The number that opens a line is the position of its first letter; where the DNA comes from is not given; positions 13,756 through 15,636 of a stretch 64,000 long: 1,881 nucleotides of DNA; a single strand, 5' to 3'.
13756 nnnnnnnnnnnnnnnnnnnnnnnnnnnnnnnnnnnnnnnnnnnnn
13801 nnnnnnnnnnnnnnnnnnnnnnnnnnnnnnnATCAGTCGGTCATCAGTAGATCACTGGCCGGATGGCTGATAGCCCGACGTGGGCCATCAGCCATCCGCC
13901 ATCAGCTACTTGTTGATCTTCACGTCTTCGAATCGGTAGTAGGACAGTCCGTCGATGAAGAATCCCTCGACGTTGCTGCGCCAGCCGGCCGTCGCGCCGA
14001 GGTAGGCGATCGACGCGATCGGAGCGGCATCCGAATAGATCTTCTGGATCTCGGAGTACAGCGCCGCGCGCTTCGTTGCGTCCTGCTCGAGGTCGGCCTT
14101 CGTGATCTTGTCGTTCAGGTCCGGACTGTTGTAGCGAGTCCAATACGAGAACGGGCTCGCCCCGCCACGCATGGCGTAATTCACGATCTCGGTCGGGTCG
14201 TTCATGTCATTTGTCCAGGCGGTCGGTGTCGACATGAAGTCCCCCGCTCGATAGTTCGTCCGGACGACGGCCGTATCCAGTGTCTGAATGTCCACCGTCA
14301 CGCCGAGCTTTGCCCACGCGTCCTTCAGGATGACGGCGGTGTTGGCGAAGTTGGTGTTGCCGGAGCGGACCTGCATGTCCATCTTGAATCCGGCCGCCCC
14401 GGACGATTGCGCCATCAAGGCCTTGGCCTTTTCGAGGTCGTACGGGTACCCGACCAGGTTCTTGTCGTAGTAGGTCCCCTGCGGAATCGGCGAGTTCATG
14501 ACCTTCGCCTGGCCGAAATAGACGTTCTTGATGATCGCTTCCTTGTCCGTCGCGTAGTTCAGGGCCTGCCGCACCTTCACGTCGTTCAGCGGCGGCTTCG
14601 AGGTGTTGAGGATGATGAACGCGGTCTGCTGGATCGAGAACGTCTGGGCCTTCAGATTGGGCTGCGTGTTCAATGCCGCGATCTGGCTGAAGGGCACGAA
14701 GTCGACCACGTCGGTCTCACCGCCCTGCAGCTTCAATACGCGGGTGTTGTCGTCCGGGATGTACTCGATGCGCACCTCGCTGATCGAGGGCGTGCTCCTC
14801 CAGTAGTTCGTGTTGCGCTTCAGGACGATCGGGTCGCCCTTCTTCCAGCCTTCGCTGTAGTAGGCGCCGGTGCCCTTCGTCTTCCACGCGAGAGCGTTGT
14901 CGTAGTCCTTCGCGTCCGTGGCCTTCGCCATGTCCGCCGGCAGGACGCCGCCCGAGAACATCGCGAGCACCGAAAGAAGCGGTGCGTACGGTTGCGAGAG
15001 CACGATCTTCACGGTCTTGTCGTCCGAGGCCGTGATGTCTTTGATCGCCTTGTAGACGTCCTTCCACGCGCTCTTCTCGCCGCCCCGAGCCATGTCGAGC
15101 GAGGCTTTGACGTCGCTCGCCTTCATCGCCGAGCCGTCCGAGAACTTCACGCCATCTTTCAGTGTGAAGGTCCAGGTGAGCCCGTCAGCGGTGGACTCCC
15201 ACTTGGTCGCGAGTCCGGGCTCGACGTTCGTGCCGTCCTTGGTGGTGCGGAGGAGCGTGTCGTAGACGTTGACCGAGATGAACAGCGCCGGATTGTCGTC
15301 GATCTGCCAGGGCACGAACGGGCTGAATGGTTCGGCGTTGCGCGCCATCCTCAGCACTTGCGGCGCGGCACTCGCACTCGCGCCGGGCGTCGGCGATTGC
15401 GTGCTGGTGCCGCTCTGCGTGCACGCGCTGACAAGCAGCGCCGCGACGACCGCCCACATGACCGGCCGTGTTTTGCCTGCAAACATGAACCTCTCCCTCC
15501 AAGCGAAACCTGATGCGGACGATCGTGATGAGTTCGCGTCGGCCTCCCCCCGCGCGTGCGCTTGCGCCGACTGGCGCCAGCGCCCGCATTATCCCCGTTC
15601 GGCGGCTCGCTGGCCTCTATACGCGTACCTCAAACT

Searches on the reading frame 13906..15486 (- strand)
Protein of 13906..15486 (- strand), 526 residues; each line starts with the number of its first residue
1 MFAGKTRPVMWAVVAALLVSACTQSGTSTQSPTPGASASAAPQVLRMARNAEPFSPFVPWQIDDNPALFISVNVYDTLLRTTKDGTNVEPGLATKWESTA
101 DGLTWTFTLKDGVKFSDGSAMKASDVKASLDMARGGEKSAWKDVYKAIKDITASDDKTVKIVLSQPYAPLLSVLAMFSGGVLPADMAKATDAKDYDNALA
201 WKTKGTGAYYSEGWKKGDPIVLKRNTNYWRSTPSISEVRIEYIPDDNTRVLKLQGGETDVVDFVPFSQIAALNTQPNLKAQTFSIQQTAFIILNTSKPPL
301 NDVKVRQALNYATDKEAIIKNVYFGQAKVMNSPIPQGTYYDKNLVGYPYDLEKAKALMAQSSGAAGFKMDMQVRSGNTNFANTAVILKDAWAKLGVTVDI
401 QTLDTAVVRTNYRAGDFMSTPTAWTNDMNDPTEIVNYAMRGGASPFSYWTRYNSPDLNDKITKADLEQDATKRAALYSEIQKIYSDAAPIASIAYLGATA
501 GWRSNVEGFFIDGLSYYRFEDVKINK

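Call 14: search_protein_families(library=pfam, proteins=[window:13906-15486:-], max_evalue=0.01)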
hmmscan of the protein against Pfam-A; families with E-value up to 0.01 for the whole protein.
window:13906-15486:- (526 aa): 1 family
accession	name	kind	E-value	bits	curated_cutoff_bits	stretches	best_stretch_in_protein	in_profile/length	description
PF00496.27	SBP_bac_5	-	2.3e-90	303.8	32.4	1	88-439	2-361/368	Bacterial extracellular solute-binding proteins, family 5 Middle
